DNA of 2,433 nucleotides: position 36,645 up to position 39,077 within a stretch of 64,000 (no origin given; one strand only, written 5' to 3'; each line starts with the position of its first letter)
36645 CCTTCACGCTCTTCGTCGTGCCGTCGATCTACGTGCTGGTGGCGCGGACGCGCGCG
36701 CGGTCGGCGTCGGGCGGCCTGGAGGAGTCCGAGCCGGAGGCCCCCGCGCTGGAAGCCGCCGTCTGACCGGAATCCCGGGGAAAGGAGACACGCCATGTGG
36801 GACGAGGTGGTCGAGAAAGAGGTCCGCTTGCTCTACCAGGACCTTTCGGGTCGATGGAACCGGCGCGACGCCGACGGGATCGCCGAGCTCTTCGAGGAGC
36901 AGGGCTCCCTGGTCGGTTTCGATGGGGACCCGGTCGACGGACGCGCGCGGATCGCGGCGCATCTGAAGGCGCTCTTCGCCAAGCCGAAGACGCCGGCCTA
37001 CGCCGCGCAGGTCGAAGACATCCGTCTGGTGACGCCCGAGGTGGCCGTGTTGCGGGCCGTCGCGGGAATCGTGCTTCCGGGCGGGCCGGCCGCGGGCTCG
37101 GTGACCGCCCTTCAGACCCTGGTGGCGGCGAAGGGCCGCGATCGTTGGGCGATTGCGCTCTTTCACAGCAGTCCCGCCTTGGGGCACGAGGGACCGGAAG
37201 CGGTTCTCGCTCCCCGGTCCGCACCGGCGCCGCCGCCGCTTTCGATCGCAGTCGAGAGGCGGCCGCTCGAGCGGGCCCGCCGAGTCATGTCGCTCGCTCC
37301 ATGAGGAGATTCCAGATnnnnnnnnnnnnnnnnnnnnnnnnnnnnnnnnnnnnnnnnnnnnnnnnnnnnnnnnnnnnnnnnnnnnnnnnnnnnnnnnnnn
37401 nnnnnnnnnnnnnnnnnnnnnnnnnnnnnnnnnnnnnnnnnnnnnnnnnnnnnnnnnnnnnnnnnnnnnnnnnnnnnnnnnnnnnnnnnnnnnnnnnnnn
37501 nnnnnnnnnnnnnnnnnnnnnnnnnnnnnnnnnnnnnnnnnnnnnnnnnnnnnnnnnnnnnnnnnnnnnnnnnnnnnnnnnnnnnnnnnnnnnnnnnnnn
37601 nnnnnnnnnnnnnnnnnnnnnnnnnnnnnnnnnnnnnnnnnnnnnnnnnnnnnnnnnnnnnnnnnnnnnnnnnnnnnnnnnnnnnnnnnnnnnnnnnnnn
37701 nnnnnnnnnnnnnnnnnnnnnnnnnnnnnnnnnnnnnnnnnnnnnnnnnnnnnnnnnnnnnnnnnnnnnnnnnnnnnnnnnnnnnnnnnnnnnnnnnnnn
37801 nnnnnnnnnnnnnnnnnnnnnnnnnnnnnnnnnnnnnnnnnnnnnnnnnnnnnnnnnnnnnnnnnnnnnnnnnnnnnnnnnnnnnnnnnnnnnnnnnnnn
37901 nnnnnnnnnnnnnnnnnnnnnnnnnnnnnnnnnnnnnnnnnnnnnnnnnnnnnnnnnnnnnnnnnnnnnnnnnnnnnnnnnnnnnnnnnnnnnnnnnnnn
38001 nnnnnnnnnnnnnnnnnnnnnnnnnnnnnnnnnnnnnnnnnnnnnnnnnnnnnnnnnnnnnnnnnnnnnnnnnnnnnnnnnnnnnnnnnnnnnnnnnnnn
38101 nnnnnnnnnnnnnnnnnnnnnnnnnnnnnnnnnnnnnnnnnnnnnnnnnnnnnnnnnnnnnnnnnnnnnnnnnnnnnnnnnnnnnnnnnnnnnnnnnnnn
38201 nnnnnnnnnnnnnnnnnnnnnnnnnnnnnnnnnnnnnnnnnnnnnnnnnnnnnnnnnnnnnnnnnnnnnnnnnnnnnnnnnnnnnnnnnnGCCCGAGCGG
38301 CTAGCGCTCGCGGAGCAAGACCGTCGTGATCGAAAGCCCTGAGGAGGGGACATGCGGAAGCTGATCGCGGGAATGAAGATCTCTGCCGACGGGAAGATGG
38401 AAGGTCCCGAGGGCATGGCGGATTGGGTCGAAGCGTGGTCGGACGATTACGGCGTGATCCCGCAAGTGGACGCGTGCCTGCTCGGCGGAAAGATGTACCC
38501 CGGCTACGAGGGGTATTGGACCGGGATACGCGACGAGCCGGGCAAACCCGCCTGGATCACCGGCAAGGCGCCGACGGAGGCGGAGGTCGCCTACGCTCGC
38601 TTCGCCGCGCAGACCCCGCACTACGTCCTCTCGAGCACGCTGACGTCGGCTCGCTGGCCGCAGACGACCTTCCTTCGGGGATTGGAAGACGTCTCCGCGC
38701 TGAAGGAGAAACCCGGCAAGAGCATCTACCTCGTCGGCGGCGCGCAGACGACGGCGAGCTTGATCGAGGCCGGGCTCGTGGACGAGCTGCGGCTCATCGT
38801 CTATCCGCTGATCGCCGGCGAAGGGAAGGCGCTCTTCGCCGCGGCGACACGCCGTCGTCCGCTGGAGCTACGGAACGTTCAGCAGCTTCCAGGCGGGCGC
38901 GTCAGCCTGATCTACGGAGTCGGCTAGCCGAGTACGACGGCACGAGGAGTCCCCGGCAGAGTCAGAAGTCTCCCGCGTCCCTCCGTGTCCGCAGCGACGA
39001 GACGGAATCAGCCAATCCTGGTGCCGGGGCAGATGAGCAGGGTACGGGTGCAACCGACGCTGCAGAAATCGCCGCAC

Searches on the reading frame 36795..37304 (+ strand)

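Call 39: search_protein_families(library=pfam, proteins=[window:36795-37304:+], max_evalue=0.001)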
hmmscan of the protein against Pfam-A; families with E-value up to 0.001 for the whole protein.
window:36795-37304:+ (169 aa): 3 families
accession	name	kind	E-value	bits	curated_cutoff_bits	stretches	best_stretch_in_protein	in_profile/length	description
PF14534.12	DUF4440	-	1.8e-08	35.2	25.2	1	11-120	2-107/107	Domain of unknown function (DUF4440)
PF12680.13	SnoaL_2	-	4.5e-07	30.9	27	1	20-92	7-75/102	SnoaL-like domain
PF13474.12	SnoaL_3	-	1.2e-06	29.3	22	1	13-128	4-119/121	SnoaL-like domain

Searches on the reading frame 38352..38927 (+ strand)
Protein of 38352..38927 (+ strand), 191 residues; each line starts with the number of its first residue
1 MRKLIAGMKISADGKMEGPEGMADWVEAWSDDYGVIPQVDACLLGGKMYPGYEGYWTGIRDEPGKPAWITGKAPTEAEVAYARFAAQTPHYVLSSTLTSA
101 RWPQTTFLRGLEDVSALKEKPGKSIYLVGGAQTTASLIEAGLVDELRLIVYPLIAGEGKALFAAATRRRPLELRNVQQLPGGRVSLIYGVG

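Call 31: search_protein_families(library=pfam, proteins=[window:38352-38927:+], max_evalue=0.001)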
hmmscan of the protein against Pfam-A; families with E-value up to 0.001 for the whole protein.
window:38352-38927:+ (191 aa): 1 family
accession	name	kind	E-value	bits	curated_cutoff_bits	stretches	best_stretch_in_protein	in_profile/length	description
PF01872.23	RibD_C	-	2.8e-16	60.4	24.1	1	2-180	1-192/197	RibD C-terminal domain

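Call 67: list_cluster_members(proteins=[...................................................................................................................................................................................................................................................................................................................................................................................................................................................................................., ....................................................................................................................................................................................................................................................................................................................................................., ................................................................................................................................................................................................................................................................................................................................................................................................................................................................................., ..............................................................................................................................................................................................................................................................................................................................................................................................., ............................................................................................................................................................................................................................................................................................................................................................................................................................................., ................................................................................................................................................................, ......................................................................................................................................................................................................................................, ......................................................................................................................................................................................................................, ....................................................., window:38352-38927:+])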
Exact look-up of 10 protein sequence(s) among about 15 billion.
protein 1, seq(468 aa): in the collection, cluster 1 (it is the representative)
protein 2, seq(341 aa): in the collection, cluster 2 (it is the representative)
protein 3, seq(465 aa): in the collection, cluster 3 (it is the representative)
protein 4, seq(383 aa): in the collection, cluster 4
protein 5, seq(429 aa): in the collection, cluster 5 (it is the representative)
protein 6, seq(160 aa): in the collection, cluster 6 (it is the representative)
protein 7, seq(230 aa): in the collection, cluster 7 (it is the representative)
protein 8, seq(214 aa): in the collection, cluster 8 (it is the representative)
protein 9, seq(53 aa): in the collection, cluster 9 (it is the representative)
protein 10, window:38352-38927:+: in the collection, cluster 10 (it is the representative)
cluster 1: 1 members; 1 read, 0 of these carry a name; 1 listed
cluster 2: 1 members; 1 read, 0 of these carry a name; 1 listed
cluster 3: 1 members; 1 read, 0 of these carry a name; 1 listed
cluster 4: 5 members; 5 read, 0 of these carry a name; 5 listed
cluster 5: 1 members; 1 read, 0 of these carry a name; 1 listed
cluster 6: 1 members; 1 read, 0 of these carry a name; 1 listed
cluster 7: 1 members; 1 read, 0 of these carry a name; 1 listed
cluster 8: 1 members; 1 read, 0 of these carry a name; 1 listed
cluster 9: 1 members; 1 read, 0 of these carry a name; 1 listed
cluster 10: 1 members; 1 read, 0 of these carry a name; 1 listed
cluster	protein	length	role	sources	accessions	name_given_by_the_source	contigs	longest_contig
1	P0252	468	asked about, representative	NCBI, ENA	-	-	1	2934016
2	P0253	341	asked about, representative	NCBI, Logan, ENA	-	-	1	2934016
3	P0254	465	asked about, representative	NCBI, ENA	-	-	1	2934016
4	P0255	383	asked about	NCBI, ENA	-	-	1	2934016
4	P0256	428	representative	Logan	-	-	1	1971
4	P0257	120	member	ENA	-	-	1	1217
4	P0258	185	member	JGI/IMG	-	-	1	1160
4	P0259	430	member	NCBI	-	-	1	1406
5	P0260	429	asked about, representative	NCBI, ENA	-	-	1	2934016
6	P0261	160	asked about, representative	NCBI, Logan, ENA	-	-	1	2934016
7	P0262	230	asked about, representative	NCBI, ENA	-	-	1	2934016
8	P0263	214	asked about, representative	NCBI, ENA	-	-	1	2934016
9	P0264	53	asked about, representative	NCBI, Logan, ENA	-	-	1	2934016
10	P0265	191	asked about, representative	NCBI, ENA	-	-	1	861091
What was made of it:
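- Tried and rejected: The 90%-identity clusters of the genes flanking the sister genome's cluster were all singletons, so they could not show which contig of this genome carries the equivalent locus (call 67).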
